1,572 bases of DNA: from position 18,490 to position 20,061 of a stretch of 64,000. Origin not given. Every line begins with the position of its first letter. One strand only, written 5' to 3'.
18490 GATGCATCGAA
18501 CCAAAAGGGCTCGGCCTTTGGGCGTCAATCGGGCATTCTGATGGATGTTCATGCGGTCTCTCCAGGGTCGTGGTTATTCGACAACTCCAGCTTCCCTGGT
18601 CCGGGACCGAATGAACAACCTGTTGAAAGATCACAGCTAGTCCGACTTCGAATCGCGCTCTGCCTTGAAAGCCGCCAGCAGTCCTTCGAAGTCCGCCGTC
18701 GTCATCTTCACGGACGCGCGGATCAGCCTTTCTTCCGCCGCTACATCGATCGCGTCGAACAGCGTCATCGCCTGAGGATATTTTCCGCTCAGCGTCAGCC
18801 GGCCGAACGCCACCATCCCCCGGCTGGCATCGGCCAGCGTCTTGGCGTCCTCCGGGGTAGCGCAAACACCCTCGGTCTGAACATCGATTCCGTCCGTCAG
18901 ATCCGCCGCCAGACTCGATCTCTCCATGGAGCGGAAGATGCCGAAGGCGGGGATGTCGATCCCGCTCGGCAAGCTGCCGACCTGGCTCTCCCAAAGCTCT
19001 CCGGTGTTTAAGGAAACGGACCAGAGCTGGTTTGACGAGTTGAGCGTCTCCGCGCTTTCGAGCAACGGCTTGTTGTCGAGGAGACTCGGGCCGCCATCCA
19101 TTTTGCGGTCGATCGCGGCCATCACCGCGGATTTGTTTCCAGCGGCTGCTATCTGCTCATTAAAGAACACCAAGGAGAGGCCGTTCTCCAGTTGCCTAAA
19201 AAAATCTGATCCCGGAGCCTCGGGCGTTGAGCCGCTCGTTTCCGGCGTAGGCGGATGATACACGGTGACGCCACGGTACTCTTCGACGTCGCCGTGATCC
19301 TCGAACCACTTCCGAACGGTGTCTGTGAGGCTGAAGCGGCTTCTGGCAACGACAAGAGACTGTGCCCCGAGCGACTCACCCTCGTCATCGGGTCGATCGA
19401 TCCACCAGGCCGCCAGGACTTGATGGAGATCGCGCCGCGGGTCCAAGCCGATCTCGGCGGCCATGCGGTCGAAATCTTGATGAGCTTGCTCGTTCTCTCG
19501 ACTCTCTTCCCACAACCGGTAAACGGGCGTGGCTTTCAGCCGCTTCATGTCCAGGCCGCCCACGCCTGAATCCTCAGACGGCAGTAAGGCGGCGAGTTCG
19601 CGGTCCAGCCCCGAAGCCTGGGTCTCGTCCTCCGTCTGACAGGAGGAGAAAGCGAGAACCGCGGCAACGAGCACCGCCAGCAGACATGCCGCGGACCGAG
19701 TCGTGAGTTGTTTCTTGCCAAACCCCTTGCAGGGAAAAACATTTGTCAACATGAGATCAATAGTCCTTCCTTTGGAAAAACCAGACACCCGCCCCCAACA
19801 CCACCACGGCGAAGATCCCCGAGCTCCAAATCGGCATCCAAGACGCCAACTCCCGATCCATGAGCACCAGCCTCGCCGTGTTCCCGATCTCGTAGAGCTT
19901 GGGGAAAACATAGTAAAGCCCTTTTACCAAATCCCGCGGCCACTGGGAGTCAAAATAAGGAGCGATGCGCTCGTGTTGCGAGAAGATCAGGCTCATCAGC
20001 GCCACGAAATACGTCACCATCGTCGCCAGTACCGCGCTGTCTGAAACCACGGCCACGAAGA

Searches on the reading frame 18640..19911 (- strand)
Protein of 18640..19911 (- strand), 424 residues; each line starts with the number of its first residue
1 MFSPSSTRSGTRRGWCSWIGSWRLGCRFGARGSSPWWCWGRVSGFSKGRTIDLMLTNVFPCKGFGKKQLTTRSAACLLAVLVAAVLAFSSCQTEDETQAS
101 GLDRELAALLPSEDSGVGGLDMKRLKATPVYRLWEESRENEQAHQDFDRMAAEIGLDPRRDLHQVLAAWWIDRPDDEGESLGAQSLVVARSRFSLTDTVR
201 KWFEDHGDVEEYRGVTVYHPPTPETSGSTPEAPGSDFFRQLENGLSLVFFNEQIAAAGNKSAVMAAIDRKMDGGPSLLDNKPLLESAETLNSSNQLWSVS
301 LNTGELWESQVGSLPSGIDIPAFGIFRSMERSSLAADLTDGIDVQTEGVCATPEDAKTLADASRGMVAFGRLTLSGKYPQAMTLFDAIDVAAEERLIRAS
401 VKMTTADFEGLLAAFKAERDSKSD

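Call 40: search_protein_families(library=pfam, proteins=[window:18640-19911:-], max_evalue=0.01)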
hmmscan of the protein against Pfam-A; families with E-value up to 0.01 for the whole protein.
window:18640-19911:- (424 aa): 0 families

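Call 55: find_homologous_proteins(query=window:18640-19911:-, max_evalue=1e-10)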
Query window:18640-19911:- (424 aa): 17 proteins with E <= 1e-10 among 8000 candidates.
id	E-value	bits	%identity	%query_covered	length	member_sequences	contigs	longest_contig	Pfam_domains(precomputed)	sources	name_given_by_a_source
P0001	1.4e-216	737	100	79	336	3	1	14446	-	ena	-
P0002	9.0e-214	728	89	88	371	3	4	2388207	-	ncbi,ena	-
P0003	9.5e-190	649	81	88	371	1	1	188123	-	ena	-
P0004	5.6e-183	627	78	88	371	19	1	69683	-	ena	-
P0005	5.5e-182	623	78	88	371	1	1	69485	-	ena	-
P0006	1.3e-171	589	73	88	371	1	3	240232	-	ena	-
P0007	3.3e-157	542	69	88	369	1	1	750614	-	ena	-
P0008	8.3e-152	524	69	88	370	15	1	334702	-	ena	-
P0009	1.7e-142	493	66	88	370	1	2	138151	-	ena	-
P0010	2.7e-142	493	65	88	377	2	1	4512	-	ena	-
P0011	9.7e-138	478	64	88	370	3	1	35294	-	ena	-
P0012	1.4e-137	477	62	88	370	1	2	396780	-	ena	-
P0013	9.4e-134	465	62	88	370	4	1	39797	-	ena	-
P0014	2.1e-131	457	62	88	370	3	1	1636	-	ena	-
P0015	2.0e-118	414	74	65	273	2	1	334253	-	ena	-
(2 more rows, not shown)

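Call 56: find_encoding_contigs(protein=P0001, flank=6000, max_places=4)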
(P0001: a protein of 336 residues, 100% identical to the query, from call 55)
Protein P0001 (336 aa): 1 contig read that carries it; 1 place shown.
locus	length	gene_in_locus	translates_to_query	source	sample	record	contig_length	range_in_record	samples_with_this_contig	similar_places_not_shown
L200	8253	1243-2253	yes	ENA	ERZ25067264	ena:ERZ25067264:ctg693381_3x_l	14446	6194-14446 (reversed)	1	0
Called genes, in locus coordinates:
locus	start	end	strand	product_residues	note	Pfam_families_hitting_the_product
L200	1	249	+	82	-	?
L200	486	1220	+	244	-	-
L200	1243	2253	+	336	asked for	-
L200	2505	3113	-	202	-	PF00574:CLP_protease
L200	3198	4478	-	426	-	PF05697:Trigger_N, PF00254:FKBP_C (weak), PF05698:Trigger_C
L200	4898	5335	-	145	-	PF13358:DDE_3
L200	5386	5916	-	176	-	PF13384:HTH_23 (weak), PF13518:HTH_28 (weak), PF13565:HTH_32, PF13592:HTH_33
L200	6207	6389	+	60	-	-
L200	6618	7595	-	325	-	PF08240:ADH_N, PF00107:ADH_zinc_N, PF13602:ADH_zinc_N_2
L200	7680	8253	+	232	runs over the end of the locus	PF04041:Glyco_hydro_130 (faint)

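Call 57: find_encoding_contigs(protein=P0002, flank=4000, max_places=4)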
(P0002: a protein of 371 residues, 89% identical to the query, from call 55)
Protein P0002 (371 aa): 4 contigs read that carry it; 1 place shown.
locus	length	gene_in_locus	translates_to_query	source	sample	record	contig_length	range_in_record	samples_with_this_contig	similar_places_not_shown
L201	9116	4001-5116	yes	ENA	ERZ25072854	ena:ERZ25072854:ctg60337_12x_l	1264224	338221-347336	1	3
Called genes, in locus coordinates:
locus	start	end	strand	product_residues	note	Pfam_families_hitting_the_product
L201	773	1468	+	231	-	PF00005:ABC_tran, PF13304:AAA_21 (faint)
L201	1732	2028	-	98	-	PF01381:HTH_3, PF13560:HTH_31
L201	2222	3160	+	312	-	PF00005:ABC_tran, PF13304:AAA_21 (weak), PF13732:DrrA1-3_C (weak)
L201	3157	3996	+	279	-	PF12679:ABC2_membrane_2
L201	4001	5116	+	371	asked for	-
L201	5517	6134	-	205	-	PF00574:CLP_protease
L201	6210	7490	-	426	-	PF05697:Trigger_N, PF05698:Trigger_C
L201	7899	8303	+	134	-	-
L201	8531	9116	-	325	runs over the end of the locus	PF08240:ADH_N, PF00107:ADH_zinc_N, PF13602:ADH_zinc_N_2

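Call 58: find_encoding_contigs(protein=P0003, flank=4000, max_places=3)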
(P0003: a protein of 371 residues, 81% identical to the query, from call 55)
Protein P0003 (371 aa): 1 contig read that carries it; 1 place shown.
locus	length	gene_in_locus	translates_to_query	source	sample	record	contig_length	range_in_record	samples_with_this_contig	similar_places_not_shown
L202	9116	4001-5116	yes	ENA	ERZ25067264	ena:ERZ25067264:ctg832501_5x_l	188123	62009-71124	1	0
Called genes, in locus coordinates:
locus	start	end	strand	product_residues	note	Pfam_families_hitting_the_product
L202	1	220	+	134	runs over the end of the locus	PF08818:DUF1801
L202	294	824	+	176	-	-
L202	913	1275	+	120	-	-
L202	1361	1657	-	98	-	PF01381:HTH_3, PF13560:HTH_31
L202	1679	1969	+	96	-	-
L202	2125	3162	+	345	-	PF00005:ABC_tran, PF13304:AAA_21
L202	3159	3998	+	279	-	PF12679:ABC2_membrane_2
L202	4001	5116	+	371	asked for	-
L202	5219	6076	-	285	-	-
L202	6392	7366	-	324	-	PF02779:Transket_pyr, PF02780:Transketolase_C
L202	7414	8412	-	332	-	PF00676:E1_dh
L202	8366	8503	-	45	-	-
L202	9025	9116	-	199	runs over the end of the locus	PF03358:FMN_red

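Call 76: find_encoding_contigs(protein=P0007, flank=1500, max_places=2)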
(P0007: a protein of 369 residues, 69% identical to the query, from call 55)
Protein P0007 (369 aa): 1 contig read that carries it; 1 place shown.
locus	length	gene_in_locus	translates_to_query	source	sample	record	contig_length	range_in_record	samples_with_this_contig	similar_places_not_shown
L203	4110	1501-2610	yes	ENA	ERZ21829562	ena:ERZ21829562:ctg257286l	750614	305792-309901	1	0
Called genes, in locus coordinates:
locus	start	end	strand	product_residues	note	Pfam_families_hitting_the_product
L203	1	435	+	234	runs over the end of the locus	PF00005:ABC_tran, PF13304:AAA_21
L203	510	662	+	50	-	-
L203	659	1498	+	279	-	PF12679:ABC2_membrane_2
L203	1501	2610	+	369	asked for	-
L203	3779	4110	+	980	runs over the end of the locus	PF12228:DUF3604 (faint)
